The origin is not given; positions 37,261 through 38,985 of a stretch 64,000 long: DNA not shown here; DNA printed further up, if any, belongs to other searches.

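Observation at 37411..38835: Orphan 474-aa protein with metzincin-spaced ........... and a C-terminal Cys cluster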

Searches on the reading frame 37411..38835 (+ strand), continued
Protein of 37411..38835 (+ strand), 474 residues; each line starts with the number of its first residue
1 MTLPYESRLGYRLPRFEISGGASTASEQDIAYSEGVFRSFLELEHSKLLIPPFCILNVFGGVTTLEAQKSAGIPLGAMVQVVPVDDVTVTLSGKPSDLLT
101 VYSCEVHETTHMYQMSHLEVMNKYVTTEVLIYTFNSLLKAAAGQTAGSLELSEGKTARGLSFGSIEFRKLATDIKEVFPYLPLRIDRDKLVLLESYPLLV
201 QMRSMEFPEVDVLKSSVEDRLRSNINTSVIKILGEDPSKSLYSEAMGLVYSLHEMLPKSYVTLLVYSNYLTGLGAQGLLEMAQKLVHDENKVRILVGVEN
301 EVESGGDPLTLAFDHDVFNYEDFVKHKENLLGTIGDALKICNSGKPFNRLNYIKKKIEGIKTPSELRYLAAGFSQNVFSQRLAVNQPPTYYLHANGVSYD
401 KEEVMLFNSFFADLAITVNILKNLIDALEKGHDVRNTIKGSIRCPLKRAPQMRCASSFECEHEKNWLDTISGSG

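Call 35: predict_structure(alignment_id=A3)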
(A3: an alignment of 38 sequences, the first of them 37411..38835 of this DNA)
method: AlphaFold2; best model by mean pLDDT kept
length: 474 residues; sequences in the alignment: 38
mean_pLDDT: 85.8   pTM: 0.89
mean pLDDT of the five models: 85.8, 84.7, 83.5, 83.4, 81.2
residues with pLDDT >= 90: 276; 70-90: 135; 50-70: 37; < 50: 26
segments of 3 or more residues with pLDDT < 50: 1-3, 61-64, 72-76, 146-156
pLDDT, mean of each block of 10 residues (from residue 1): 60 88 76 82 70 78 51 58 91 90 92 95 96 94 60 50 91 92 89 94 92 91 91 75 93 93 95 97 93 90 87 92 97 98 95 97 94 90 81 87 90 93 91 92 89 71 89 56
secondary structure, 60 per line:
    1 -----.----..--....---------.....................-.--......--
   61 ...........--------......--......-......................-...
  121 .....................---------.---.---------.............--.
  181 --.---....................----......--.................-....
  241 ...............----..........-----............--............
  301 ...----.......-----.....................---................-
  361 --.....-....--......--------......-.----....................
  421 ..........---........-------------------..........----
elements in order: E15-18 H28-48 E53-58 H61-71 E80-85 E88-93 H95-116 H118-141 H165-177 H187-206 H211-216 H219-235 H237-255 H260-269 H275-286 H289-303 H308-314 H320-340 H344-359 H363-367 H369-372 E375-380 E389-394 H401-430 H434-441 H461-470

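Call 38: fold_search(model_id=the predicted structure, library=pdb)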
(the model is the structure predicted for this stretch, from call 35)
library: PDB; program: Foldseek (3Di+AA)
matches with E <= 10: 77; with E <= 0.001: 0
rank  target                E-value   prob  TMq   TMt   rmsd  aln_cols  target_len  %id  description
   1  6os1_A                5.9e-01  0.05  0.08  0.10  28.8       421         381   10  Structure of synthetic nanobody-stabilized angiotensin II type 1 receptor bound to TRV023 (released 2020-02-19)
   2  6zgb_A                1.2e+00  0.04  0.10  0.10  21.0       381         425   10  glutamate transporter homologue Glttk in complex with a photo cage compound (released 2021-01-27)
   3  6r7l_Y                1.3e+00  0.04  0.11  0.13  23.7       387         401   10  Ribosome-bound SecYEG translocon in a nanodisc (released 2019-08-07)
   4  6th1                  1.3e+00  0.03  0.09  0.11  35.4       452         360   13  IE1 from rat cytomegalovirus (released 2020-11-25)
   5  6bav_A                1.5e+00  0.03  0.09  0.10  21.1       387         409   14  Crystal Structure of GltPh R397C in complex with S-Benzyl-L-Cysteine (released 2018-01-17)
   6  7cbc_B                1.8e+00  0.06  0.12  0.15  26.7       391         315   10  Crystal structure of a de novo designed switch protein caging a hemagglutinin binder (released 2020-12-23)
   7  7jh5_B                2.0e+00  0.06  0.11  0.17  26.9       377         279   11  Co-LOCKR: de novo designed protein switch (released 2020-09-02)
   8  2vt4_B                2.3e+00  0.04  0.10  0.14  23.7       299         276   15  TURKEY BETA1 ADRENERGIC RECEPTOR WITH STABILISING MUTATIONS AND BOUND CYANOPINDOLOL (released 2008-06-24)
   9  6rz8                  2.4e+00  0.04  0.13  0.16  28.2       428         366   13  Crystal structure of the human cysteinyl leukotriene receptor 2 in complex with ONO-2080365 (released 2019-12-11)
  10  5iuy_C                2.6e+00  0.02  0.10  0.10  28.9       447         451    8  Structural insights of the outer-membrane channel OprN (released 2016-07-06)
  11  3krp_B                2.7e+00  0.04  0.12  0.18  19.6       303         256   10  Mint heterotetrameric geranyl pyrophosphate synthase in complex with magnesium and GPP (released 2010-02-23)
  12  6h2f_E                2.8e+00  0.03  0.10  0.13  29.3       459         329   11  Structure of the pre-pore AhlB of the tripartite alpha-pore forming toxin, AHL, from Aeromonas hydrophila. (released 2019-07-10)
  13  3aqk                  2.8e+00  0.01  0.08  0.09  25.3       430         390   10  Structure of bacterial protein (apo form I) (released 2011-02-09)
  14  9qzo                  3.2e+00  0.01  0.09  0.08  29.6       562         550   10  Cryo-EM structure of rat SLCO2A1 in the apo state. (released 2026-02-11)
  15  8x1r_A                3.4e+00  0.02  0.13  0.10  23.7       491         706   11  Cryo-EM structure of human DRA (SLC26A3) bound with chloride (released 2025-05-14)
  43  1tvi_MODEL_1_A        6.8e+00  0.03  0.08  0.16  12.3       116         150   10  Solution structure of TM1509 from Thermotoga maritima: VT1, a NESGC target protein (released 2005-01-04)
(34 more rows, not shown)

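Call 43: list_cluster_members(proteins=[P0035, P0036, P0037, P0038, P0039, P0040, P0041, P0042])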
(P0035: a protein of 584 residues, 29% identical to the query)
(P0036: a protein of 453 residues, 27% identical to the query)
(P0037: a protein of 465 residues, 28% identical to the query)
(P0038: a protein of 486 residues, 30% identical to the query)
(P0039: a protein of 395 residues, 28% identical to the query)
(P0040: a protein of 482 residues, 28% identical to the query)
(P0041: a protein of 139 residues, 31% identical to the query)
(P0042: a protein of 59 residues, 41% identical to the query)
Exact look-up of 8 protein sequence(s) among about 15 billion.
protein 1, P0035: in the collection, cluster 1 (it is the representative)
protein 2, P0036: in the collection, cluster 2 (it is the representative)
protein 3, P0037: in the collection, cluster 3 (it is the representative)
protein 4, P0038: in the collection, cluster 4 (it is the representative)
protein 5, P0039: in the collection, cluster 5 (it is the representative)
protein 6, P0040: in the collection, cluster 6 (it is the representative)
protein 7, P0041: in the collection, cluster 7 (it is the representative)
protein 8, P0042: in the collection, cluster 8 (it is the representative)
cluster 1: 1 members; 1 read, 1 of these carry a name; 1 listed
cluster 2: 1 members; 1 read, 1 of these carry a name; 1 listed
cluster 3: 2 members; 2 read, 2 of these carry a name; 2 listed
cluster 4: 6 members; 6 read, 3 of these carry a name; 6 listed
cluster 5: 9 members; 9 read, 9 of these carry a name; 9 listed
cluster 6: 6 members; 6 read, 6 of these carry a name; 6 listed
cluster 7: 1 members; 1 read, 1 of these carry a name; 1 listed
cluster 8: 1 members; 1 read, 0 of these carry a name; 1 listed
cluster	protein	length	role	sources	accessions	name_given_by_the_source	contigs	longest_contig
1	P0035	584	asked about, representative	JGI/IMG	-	hypothetical protein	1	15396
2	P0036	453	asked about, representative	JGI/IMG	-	hypothetical protein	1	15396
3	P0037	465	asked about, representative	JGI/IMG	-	hypothetical protein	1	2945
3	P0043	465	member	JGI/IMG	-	hypothetical protein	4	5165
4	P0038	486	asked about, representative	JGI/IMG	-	-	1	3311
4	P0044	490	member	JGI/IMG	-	hypothetical protein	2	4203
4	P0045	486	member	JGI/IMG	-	hypothetical protein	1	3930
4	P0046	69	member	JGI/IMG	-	hypothetical protein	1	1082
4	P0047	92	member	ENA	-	-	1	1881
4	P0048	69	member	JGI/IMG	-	-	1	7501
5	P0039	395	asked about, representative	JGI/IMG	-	hypothetical protein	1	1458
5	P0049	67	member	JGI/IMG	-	hypothetical protein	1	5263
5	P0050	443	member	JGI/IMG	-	hypothetical protein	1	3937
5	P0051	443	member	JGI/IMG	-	hypothetical protein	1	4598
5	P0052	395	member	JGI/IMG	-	hypothetical protein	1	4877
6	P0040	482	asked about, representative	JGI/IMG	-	hypothetical protein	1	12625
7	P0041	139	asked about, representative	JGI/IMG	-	hypothetical protein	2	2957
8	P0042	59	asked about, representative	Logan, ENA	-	-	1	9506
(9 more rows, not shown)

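Call 45: find_homologous_proteins(query=A4, max_evalue=0.001)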
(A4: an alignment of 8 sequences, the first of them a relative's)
Query A4 (8 sequences) (453 aa, profile of the alignment): 10 proteins with E <= 0.001 among 8000 candidates.
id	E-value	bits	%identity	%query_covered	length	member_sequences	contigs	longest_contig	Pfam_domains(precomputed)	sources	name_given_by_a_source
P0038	1.9e-222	757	34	100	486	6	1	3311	-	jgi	-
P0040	7.6e-195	666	32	98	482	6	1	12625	-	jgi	jgi:hypothetical protein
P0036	3.4e-193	661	100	100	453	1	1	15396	-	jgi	jgi:hypothetical protein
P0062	9.7e-193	659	36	98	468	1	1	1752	-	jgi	jgi:hypothetical protein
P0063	1.1e-181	623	36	99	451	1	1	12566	-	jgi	jgi:hypothetical protein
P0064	9.1e-181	620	33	99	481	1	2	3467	-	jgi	jgi:hypothetical protein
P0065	1.3e-165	570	32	98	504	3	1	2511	-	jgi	jgi:hypothetical protein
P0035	6.3e-165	568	49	95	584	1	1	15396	-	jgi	jgi:hypothetical protein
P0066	4.5e-159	548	32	98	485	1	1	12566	-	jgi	jgi:hypothetical protein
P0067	9.8e-156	537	35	99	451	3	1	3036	-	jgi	jgi:hypothetical protein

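Call 46: find_encoding_contigs(protein=P0036, flank=8000, max_places=2)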
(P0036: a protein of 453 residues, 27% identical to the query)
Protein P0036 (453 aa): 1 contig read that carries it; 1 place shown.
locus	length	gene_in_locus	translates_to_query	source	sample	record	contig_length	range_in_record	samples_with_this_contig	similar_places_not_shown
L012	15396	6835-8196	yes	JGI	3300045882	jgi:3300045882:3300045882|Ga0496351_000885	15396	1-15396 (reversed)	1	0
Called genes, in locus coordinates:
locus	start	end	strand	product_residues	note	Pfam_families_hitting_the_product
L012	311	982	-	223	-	PF00899:ThiF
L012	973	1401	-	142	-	PF01398:JAB (weak), PF14464:Prok-JAB (weak)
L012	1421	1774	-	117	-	-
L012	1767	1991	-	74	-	-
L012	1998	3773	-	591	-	-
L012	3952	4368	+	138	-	-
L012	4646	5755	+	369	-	-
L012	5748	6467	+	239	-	-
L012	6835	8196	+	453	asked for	-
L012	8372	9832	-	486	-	PF01336:tRNA_anti-codon, PF00152:tRNA-synt_2, PF01409:tRNA-synt_2d (faint)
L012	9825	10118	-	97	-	PF03711:OKR_DC_1_C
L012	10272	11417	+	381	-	PF01276:OKR_DC_1, PF00266:Aminotran_5 (weak)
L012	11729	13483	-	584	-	-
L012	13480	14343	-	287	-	-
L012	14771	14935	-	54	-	-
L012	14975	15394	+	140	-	?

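Call 47: find_encoding_contigs(protein=P0040, flank=8000, max_places=2)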
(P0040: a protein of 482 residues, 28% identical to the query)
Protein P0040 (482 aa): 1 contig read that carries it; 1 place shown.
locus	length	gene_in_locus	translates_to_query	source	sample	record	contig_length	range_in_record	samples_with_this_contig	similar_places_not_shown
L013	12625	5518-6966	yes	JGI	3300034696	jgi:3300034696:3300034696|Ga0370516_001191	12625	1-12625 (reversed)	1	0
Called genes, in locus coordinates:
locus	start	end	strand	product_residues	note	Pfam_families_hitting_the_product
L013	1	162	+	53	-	?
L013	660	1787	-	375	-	PF01276:OKR_DC_1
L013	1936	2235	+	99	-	PF03711:OKR_DC_1_C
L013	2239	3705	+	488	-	PF01336:tRNA_anti-codon, PF00152:tRNA-synt_2, PF01409:tRNA-synt_2d (faint)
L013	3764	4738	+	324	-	-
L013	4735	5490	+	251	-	-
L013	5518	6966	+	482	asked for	-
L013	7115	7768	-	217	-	PF00899:ThiF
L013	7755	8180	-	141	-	PF01398:JAB, PF14464:Prok-JAB (weak)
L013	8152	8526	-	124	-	-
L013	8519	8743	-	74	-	-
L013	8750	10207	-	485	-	-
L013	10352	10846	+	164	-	-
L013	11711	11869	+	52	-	-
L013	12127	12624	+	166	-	?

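Call 48: find_encoding_contigs(protein=P0063, flank=8000, max_places=2)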
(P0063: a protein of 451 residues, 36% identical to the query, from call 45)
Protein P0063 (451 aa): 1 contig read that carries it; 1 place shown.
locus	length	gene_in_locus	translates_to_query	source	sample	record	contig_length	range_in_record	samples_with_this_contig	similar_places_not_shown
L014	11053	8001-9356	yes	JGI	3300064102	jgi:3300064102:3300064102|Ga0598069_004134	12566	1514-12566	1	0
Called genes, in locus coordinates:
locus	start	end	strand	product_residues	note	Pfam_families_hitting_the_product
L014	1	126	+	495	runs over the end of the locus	PF07719:TPR_2 (faint), PF13432:TPR_16 (faint), PF13181:TPR_8 (faint), PF13414:TPR_11 (faint), PF13174:TPR_6 (faint), PF13424:TPR_12 (weak), PF12895:ANAPC3, PF00515:TPR_1 (weak)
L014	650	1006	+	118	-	-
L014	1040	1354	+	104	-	PF13737:DDE_Tnp_1_5 (weak)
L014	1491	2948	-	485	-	-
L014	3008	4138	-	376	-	PF01276:OKR_DC_1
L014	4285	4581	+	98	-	PF03711:OKR_DC_1_C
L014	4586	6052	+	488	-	PF01336:tRNA_anti-codon, PF00152:tRNA-synt_2, PF01409:tRNA-synt_2d (faint)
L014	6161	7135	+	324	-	-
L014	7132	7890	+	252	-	-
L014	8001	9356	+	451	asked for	-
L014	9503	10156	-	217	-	PF00899:ThiF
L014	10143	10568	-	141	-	PF01398:JAB, PF14464:Prok-JAB (weak)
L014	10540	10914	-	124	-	-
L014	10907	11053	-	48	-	?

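Call 50: search_protein_families(library=pfam, proteins=[L013:3764-4738:+, L013:4735-5490:+, L013:8750-10207:-, L013:8519-8743:-, L013:8152-8526:-, L013:10352-10846:+, L012:4646-5755:+, L012:5748-6467:+, L012:13480-14343:-, L012:1998-3773:-], max_evalue=1)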
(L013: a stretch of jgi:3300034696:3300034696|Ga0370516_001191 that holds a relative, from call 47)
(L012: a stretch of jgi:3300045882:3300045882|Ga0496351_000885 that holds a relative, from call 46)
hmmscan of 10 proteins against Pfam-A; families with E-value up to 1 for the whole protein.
L013:3764-4738:+ (324 aa): 0 families

L013:4735-5490:+ (251 aa): 0 families

L013:8750-10207:- (485 aa): 0 families

L013:8519-8743:- (74 aa): 0 families

L013:8152-8526:- (124 aa): 2 families
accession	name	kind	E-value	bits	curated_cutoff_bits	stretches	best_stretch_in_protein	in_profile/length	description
PF05773.27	RWD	-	0.1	13.2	22.8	1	53-73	49-69/112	RWD domain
PF00179.31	UQ_con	-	0.24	11.5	27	0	56-73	48-65/140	Ubiquitin-conjugating enzyme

L013:10352-10846:+ (164 aa): 0 families

L012:4646-5755:+ (369 aa): 0 families

L012:5748-6467:+ (239 aa): 1 family
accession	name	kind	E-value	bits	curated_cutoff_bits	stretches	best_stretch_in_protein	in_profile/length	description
PF19108.5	DUF5795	-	0.027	15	27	0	82-111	7-35/74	Family of unknown function (DUF5795)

L012:13480-14343:- (287 aa): 1 family
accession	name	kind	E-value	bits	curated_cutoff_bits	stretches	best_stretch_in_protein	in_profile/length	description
PF11308.14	Glyco_hydro_129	-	0.17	11.4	25.6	1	182-233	33-85/324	Glycosyl hydrolases related to GH101 family, GH129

L012:1998-3773:- (591 aa): 0 families

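Call 59: find_related_loci(query=A3, collection=genome_contigs, flank=8000)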
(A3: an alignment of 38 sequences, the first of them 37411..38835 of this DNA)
Query A3 (474 aa) in genome_contigs; peptide patterns used: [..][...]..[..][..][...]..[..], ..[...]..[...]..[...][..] (x = any residue, [..] = any of these).
32 stretches matched a pattern; 12 encode a relative of the query (tblastn E <= 1e-3); 12 distinct loci.
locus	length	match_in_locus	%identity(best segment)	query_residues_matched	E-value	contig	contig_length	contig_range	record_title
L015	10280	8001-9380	68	1-468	0e+0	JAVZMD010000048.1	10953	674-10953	MAG: Thermoproteota archaeon isolate DRTY-6_201907_bins_82 DRTY-6_201907_bins_82_scaffold_48, whole genome shotgun seque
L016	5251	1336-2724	68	1-470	0e+0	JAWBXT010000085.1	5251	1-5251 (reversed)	MAG: Thermoproteota archaeon isolate JZ-1_201901_bins_10 JZ-1_201901_bins_10_scaffold_85, whole genome shotgun sequence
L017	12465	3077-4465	69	1-470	0e+0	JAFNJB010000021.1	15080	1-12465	MAG: Candidatus Brockarchaeota archaeon isolate JZZ.bins.4 NODE_1373_length_15080_cov_150.81, whole genome shotgun seque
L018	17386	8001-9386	65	1-470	0e+0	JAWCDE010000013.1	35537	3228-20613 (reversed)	MAG: Thermoproteota archaeon isolate JZ-1_201912_bins_38 JZ-1_201912_bins_38_scaffold_13, whole genome shotgun sequence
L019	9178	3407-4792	65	1-470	0e+0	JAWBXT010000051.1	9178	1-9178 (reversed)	MAG: Thermoproteota archaeon isolate JZ-1_201901_bins_10 JZ-1_201901_bins_10_scaffold_51, whole genome shotgun sequence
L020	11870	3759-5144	66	1-470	0e+0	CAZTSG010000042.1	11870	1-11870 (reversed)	MAG TPA_asm: uncultured Nitrososphaerota archaeon isolate SRP104967_co1_30 genome assembly, contig: NODE_1844_length_118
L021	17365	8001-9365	50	9-472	2e-156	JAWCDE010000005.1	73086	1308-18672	MAG: Thermoproteota archaeon isolate JZ-1_201912_bins_38 JZ-1_201912_bins_38_scaffold_5, whole genome shotgun sequence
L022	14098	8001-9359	51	12-473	4e-148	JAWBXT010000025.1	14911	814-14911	MAG: Thermoproteota archaeon isolate JZ-1_201901_bins_10 JZ-1_201901_bins_10_scaffold_25, whole genome shotgun sequence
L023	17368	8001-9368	49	9-472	1e-143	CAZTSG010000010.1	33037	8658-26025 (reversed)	MAG TPA_asm: uncultured Nitrososphaerota archaeon isolate SRP104967_co1_30 genome assembly, contig: NODE_421_length_3303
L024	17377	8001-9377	45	1-470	2e-137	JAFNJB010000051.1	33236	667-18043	MAG: Candidatus Brockarchaeota archaeon isolate JZZ.bins.4 NODE_542_length_33236_cov_155.007, whole genome shotgun seque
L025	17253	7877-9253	47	1-470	1e-134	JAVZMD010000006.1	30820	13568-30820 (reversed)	MAG: Thermoproteota archaeon isolate DRTY-6_201907_bins_82 DRTY-6_201907_bins_82_scaffold_6, whole genome shotgun sequen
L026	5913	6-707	53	235-470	8e-84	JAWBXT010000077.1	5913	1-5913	MAG: Thermoproteota archaeon isolate JZ-1_201901_bins_10 JZ-1_201901_bins_10_scaffold_77, whole genome shotgun sequence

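Call 61: fold_search(model_id=the predicted structure, library=viral)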
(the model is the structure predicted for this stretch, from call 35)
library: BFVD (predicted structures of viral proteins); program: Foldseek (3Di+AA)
matches with E <= 10: 121; with E <= 0.001: 0
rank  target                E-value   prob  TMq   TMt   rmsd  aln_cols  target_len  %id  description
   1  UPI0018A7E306         5.9e-01  0.03  0.07  0.09  37.1       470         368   10  (no name look-up for this kind of identifier)
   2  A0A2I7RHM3            6.4e-01  0.07  0.12  0.13  25.8       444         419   11  (no name in the UniProt tables at hand)
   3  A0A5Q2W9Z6            9.5e-01  0.05  0.09  0.08  28.5       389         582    9  (no name in the UniProt tables at hand)
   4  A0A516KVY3            1.3e+00  0.08  0.11  0.13  23.3       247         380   10  (no name in the UniProt tables at hand)
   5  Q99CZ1                1.3e+00  0.08  0.12  0.18  25.7       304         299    9  Uncharacterized protein [Bovine herpesvirus 4 (strain DN-599)]
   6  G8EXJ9                1.4e+00  0.03  0.10  0.09  29.6       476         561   11  (no name in the UniProt tables at hand)
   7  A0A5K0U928            1.5e+00  0.04  0.11  0.12  23.4       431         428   10  Uncharacterized protein [Yasminevirus sp. GU-2018]
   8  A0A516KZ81            1.5e+00  0.03  0.12  0.09  38.6       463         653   13  (no name in the UniProt tables at hand)
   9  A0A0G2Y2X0            1.5e+00  0.03  0.10  0.09  38.3       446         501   13  Sel1-like repeat-containing protein [Acanthamoeba polyphaga mimivirus]
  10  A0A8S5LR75            1.6e+00  0.03  0.09  0.06  29.2       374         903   12  Uncharacterized protein [Myoviridae sp. ctSGr1]
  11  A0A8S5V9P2            1.6e+00  0.03  0.10  0.08  84.7       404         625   12  STRUCTURAL MAINTENANCE OF CHROMOSOMES PROTEIN [Ackermannviridae sp. ctUml7]
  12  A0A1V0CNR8            1.7e+00  0.06  0.15  0.19  28.1       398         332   12  (no name in the UniProt tables at hand)
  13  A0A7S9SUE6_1          2.1e+00  0.04  0.13  0.08  22.3       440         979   12  Uncharacterized protein [Virus NIOZ-UU157]
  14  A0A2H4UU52            2.2e+00  0.02  0.10  0.11  26.0       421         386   12  Uncharacterized protein [Bodo saltans virus]
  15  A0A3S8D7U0            2.3e+00  0.03  0.10  0.11  27.5       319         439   11  DUF832 [Phascolarctid gammaherpesvirus 1]
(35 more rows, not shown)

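Call 66: search_solved_structures(query=A6, max_evalue=1)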
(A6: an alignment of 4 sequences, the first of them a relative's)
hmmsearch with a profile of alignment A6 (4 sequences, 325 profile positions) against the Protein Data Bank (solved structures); distinct sequences matched with E-value up to 1: 1.
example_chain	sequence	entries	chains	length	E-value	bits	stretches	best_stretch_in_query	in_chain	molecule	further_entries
8rot_B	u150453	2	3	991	0.27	13.6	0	89-147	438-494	CHAT domain-containing protein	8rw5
